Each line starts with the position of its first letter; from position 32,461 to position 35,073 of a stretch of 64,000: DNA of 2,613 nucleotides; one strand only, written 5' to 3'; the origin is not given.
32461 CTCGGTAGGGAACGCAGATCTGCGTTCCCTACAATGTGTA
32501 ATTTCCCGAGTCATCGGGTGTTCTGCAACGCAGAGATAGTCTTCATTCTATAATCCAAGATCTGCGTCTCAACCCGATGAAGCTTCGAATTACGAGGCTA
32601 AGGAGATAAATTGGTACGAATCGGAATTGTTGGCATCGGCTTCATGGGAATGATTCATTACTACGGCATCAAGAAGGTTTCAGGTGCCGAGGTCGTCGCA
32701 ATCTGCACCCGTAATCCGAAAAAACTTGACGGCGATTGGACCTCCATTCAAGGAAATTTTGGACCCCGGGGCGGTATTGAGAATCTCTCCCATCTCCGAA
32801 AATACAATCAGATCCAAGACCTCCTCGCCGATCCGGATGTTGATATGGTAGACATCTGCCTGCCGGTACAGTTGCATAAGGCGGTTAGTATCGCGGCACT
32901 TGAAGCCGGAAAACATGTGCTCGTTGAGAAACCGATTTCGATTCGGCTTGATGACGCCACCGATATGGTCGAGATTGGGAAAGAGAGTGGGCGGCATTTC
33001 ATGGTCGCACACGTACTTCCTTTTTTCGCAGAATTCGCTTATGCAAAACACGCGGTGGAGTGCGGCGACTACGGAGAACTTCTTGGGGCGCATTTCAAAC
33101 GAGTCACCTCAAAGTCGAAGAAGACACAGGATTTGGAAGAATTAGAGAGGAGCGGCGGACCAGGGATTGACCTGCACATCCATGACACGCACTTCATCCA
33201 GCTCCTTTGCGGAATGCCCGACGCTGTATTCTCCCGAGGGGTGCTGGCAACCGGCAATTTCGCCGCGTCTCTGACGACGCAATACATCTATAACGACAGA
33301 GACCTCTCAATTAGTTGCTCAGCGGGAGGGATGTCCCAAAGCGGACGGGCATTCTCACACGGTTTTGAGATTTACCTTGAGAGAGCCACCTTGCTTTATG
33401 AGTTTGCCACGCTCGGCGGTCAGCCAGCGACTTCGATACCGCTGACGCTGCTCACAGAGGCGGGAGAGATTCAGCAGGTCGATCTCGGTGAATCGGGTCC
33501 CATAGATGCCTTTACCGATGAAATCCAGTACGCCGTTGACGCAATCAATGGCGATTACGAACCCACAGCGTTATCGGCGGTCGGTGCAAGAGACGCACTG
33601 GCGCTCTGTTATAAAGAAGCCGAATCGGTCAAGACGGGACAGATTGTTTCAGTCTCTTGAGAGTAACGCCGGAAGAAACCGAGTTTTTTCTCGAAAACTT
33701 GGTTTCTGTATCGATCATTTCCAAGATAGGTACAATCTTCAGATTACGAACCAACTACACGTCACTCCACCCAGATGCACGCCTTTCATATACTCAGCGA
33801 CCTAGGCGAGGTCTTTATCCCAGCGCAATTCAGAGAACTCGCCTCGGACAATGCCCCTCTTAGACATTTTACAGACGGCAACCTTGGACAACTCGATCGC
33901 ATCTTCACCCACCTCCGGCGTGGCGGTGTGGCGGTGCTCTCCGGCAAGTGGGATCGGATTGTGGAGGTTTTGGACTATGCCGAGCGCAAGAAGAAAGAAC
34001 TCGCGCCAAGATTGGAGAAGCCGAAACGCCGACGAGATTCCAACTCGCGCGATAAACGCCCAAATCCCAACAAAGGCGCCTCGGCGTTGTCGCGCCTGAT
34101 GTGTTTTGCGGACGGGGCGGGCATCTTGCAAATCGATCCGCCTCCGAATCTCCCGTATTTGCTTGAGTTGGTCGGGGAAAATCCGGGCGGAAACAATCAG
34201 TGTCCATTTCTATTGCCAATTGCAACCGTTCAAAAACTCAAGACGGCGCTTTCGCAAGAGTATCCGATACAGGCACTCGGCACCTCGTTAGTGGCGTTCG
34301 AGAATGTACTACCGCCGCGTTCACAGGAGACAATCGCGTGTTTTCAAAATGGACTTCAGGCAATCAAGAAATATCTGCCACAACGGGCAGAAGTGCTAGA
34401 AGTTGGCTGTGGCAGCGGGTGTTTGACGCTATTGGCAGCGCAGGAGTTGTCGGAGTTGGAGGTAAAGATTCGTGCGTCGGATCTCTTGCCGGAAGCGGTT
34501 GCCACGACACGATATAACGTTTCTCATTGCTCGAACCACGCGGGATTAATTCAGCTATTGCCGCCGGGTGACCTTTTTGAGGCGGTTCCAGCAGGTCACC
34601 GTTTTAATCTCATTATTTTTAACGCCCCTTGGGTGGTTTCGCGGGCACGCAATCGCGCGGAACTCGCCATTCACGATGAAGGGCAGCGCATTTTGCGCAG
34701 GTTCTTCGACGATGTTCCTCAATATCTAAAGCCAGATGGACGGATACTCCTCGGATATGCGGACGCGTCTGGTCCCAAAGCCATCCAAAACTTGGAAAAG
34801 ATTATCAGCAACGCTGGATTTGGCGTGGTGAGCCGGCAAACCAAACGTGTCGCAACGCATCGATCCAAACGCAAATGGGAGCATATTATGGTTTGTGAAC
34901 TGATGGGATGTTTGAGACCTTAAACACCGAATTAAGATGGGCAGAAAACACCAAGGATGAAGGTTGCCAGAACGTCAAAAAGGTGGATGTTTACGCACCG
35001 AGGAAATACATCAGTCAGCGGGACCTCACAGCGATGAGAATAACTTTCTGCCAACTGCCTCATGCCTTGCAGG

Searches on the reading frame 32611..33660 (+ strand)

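Call 43: search_protein_families(library=pfam, proteins=[window:32611-33660:+], max_evalue=0.00001)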
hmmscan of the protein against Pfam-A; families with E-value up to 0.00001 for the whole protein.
window:32611-33660:+ (349 aa): 1 family
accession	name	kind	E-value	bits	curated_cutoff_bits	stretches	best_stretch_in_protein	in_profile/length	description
PF01408.29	GFO_IDH_MocA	-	3.1e-23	83.2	24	1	2-134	1-120/120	Oxidoreductase family, NAD-binding Rossmann fold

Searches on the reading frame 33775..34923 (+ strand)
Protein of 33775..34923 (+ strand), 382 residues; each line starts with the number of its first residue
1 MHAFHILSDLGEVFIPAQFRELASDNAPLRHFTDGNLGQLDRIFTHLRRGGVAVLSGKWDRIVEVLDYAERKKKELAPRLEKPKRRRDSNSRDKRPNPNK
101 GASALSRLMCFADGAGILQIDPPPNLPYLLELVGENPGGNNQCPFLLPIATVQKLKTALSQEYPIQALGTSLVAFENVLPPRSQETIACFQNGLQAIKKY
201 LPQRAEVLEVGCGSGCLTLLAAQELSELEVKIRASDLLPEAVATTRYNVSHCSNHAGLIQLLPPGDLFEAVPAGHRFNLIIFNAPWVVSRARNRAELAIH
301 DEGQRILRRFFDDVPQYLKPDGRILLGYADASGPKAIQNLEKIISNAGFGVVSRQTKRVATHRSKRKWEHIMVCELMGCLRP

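Call 43: search_protein_families(library=pfam, proteins=[window:33775-34923:+], max_evalue=0.00001)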
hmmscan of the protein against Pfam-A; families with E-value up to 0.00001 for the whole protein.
window:33775-34923:+ (382 aa): 3 families
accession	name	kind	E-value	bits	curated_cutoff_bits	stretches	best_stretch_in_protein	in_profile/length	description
PF05175.20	MTS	-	1.4e-08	35.1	23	1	198-327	24-139/170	Methyltransferase small domain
PF06325.19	PrmA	-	3e-06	27.4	22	0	193-281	151-231/296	Ribosomal protein L11 methyltransferase (PrmA)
PF10354.15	BMT5-like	-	3.3e-06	27.9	24.7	1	273-353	74-152/168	rRNA (uridine-N3-)-methyltransferase BTM5-like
